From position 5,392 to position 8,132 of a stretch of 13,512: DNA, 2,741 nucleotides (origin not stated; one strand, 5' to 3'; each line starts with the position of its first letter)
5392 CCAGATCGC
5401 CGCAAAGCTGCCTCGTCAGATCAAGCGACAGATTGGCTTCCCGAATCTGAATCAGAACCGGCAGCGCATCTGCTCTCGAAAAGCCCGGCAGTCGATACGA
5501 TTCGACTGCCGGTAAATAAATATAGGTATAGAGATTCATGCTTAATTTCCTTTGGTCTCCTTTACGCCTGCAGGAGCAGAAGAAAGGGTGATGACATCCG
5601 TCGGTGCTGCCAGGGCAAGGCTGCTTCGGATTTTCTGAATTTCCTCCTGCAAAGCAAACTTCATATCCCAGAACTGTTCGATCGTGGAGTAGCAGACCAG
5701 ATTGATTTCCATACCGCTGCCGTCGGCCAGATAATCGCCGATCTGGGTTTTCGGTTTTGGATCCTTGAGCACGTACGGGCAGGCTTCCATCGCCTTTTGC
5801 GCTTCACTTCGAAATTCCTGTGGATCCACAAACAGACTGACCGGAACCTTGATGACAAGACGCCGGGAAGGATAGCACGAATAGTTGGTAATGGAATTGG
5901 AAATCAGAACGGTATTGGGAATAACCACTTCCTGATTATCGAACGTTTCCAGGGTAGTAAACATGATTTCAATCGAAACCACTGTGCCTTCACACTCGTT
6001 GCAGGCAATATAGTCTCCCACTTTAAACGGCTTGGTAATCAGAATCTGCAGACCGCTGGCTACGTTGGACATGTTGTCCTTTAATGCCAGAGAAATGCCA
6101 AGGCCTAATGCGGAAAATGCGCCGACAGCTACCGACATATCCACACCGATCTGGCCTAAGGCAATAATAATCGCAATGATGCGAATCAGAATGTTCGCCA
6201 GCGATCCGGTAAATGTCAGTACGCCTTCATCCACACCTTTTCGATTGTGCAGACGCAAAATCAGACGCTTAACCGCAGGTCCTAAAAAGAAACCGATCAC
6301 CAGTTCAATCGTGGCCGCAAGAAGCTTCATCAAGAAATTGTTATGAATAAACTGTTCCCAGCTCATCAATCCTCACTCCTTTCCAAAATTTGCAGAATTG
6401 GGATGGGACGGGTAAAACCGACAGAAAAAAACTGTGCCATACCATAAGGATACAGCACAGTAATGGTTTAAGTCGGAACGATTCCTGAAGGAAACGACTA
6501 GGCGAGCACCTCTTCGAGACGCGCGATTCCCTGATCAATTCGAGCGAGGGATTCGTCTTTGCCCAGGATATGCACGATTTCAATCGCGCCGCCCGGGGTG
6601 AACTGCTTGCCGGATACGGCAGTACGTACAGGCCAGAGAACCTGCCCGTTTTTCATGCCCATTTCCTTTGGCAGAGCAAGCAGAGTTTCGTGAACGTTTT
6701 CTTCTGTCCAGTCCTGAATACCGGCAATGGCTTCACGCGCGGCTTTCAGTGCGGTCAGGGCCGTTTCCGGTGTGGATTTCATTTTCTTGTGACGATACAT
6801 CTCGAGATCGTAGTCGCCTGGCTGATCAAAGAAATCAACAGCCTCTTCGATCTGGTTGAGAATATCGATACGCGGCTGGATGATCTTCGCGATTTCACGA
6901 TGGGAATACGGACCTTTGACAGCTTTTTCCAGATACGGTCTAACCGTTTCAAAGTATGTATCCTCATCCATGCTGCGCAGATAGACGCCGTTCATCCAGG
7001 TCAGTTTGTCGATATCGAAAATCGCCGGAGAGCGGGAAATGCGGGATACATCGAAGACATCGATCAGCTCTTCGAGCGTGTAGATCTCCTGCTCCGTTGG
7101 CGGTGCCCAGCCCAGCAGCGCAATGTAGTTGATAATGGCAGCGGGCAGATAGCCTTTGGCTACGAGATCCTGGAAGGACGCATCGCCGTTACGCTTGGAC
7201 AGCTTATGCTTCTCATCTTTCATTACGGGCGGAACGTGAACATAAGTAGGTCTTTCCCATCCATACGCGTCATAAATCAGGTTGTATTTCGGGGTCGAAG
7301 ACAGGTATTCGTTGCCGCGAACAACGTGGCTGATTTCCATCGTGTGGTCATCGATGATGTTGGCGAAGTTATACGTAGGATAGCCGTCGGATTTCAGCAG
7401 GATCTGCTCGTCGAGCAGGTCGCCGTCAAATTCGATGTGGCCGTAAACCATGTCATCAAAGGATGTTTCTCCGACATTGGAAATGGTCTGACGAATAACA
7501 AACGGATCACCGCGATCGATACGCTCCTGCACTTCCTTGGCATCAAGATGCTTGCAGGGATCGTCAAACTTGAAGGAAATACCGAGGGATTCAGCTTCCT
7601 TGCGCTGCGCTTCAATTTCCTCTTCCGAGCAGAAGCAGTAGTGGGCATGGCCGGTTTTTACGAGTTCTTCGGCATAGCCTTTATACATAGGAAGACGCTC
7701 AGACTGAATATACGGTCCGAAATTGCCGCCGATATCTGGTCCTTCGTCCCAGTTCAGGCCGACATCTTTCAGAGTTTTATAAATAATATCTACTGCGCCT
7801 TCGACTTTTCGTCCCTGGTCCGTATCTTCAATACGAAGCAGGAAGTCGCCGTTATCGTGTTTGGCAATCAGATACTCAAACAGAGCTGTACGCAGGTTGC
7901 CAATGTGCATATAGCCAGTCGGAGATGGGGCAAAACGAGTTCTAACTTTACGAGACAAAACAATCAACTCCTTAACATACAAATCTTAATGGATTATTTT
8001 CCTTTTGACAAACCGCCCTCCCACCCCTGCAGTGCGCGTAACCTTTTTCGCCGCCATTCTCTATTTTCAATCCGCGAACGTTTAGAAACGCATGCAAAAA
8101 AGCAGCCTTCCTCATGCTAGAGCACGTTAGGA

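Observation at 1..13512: The whole window is bracketed by a perfect 124-bp inverted repeat, consistent with two outward-facing copies of one IS-like element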

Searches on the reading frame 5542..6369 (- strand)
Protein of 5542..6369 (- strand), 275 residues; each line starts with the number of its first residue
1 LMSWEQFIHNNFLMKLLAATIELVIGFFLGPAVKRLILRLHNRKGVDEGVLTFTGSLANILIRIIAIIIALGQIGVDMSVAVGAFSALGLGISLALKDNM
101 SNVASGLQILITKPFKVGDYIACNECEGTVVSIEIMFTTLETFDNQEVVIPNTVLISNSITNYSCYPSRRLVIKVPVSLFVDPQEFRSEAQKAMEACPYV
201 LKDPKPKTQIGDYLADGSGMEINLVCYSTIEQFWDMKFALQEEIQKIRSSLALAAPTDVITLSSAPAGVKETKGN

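Call 43: search_protein_families(library=pfam, proteins=[window:5542-6369:-], max_evalue=0.01)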
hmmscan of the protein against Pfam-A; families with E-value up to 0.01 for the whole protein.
window:5542-6369:- (275 aa): 4 families
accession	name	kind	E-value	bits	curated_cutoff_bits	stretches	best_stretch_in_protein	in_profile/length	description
PF00924.24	MS_channel_2nd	-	5e-23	81.4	20.2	1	100-164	3-67/68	Mechanosensitive ion channel, beta-domain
PF21082.3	MS_channel_3rd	-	0.00091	20.1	21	1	173-247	3-80/88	Mechanosensitive ion channel MscS, C-terminal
PF05552.17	MS_channel_1st_1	-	0.0014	18.9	22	1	11-48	12-49/50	Mechanosensitive ion channel, conserved TM helix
PF21088.3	MS_channel_1st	-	0.0026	18.1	23.1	1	58-97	3-42/42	Mechanosensitive ion channel, transmembrane helices 2/3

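Call 59: find_encoding_contigs(protein=window:5542-6366:-, flank=10000, max_places=3)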
Protein window:5542-6366:- (274 aa): 2 contigs read that carry it; 1 place shown.
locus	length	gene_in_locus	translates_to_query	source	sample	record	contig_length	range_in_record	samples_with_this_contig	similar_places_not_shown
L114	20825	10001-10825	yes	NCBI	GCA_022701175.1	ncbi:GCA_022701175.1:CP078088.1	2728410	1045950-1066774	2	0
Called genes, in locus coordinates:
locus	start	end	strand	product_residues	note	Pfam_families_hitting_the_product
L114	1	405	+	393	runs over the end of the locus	-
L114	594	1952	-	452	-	PF03050:DDE_Tnp_IS66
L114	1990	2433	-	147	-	-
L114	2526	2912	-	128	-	PF05717:TnpB_IS66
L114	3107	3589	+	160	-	PF09479:Flg_new (weak)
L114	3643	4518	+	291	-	PF09479:Flg_new (weak), PF24547:DUF7601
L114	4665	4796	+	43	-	-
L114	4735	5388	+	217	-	PF10502:Peptidase_S26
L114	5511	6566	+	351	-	PF24547:DUF7601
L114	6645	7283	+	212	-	-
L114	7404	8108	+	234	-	-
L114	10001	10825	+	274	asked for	PF00924:MS_channel_2nd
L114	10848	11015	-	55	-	-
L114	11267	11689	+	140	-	-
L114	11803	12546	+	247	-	-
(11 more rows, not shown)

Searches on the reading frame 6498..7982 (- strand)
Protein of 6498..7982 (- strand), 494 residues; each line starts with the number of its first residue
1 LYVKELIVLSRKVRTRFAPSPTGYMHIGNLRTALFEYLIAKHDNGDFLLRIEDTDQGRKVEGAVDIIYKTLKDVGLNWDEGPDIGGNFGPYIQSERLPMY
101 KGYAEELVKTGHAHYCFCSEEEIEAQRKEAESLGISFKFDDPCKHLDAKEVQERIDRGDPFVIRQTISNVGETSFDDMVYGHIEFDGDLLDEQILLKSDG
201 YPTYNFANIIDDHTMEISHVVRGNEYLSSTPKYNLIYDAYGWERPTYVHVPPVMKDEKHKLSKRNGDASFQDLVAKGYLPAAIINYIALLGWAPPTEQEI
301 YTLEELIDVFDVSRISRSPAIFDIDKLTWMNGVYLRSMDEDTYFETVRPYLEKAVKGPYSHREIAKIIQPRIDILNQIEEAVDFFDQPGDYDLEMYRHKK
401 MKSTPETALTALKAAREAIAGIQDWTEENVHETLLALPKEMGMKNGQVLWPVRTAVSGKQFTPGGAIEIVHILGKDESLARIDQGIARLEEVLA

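Call 21: find_related_loci(query=window:6498-7982:-, collection=genome_contigs, flank=10000)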
Query window:6498-7982:- (494 aa) in genome_contigs; peptide patterns used: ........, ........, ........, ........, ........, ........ (x = any residue, [..] = any of these).
221 stretches matched a pattern; 202 encode a relative of the query (tblastn E <= 1e-3); the best 80 are kept; 80 distinct loci.
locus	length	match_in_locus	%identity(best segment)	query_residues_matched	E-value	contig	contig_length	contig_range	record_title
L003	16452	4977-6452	87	3-494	0e+0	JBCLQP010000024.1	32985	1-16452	Erysipelotrichaceae bacterium 51-3 voucher GPTB0111 scaffold24, whole genome shotgun sequence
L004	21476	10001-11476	86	3-494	0e+0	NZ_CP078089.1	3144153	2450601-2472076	Allobaculum mucilyticum strain 128 chromosome, complete genome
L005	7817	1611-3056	85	9-490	0e+0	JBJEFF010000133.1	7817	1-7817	MAG: Allobaculum sp. isolate LOHA28_bin.020 NODE_4657_length_7817_cov_8.193636, whole genome shotgun sequence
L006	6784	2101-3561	86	4-490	0e+0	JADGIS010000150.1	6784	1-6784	Erysipelotrichaceae bacterium RD49 NODE_150_length_6784_cov_139.538080, whole genome shotgun sequence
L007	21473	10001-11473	83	4-494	0e+0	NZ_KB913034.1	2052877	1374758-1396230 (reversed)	Allobaculum stercoricanis DSM 13633 AllstDRAFT_scaffold1.1, whole genome shotgun sequence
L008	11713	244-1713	81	6-493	0e+0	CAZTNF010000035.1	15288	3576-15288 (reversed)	MAG TPA_asm: uncultured Erysipelotrichaceae bacterium isolate SRP199465_co2_57 genome assembly, contig: NODE_11794_lengt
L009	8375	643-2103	83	8-493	0e+0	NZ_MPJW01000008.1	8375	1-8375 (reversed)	Ileibacterium valens strain NYU-BL-A3 NODE_119_length_8375_cov_576.557_ID_237, whole genome shotgun sequence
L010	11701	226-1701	81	4-493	0e+0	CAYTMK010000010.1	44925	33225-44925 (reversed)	MAG TPA_asm: uncultured Erysipelotrichaceae bacterium isolate SRP199465_co2_109 genome assembly, contig: NODE_1724_lengt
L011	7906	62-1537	80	4-493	0e+0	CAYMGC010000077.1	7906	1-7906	MAG TPA_asm: uncultured Erysipelotrichaceae bacterium isolate SRP199465_co2_395 genome assembly, contig: NODE_28899_leng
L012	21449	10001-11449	82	12-493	0e+0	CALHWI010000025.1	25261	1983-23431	MAG TPA_asm: uncultured Solobacterium sp. isolate ERR525737_bin.15_CONCOCT_v1.1_MAG genome assembly, contig: ERZ1741852.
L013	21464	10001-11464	81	7-493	0e+0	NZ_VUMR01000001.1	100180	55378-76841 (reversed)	Holdemanella porci strain LKV-472-APC-3 seq1, whole genome shotgun sequence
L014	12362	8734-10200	81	6-493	0e+0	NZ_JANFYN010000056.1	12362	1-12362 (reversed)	Holdemanella sp. MSK.7.32 KGGEEPME_56, whole genome shotgun sequence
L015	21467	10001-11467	81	6-493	0e+0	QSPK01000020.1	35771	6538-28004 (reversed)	Eubacterium sp. TM05-53 TM05-53.Scaf20, whole genome shotgun sequence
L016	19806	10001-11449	82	12-493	0e+0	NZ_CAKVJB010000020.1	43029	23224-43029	MAG: uncultured Holdemanella sp. isolate REFINED_METABAT215_TOP10_CONTIGS_1500_ASSEMBLY_K77_MERGED__Hadza_MoBio_hadza-E-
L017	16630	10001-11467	81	6-493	0e+0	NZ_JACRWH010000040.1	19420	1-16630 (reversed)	Holdemanella hominis strain L34 G9_D3_34_ctg0040, whole genome shotgun sequence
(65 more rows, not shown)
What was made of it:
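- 6498..7982 (-): gltX (glutamyl-tRNA synthetase), a core gene enclosed by the IS pair. Identity to Allobaculum relatives is 83-87% (call 21).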

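Call 43: search_protein_families(library=pfam, proteins=[window:6498-7982:-], max_evalue=0.01)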
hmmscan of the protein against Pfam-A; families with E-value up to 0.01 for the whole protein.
window:6498-7982:- (494 aa): 2 families
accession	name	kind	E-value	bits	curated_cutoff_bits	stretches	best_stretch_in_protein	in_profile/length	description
PF00749.27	tRNA-synt_1c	-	4.1e-98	328.6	23.4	1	12-329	1-314/314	tRNA synthetases class I (E and Q), catalytic domain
PF19269.4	Anticodon_2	-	9.8e-41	139.9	23.6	1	345-486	4-141/141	Anticodon binding domain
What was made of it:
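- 6498..7982 (-): PF00749 E=4e-98 and PF19269 (call 43).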
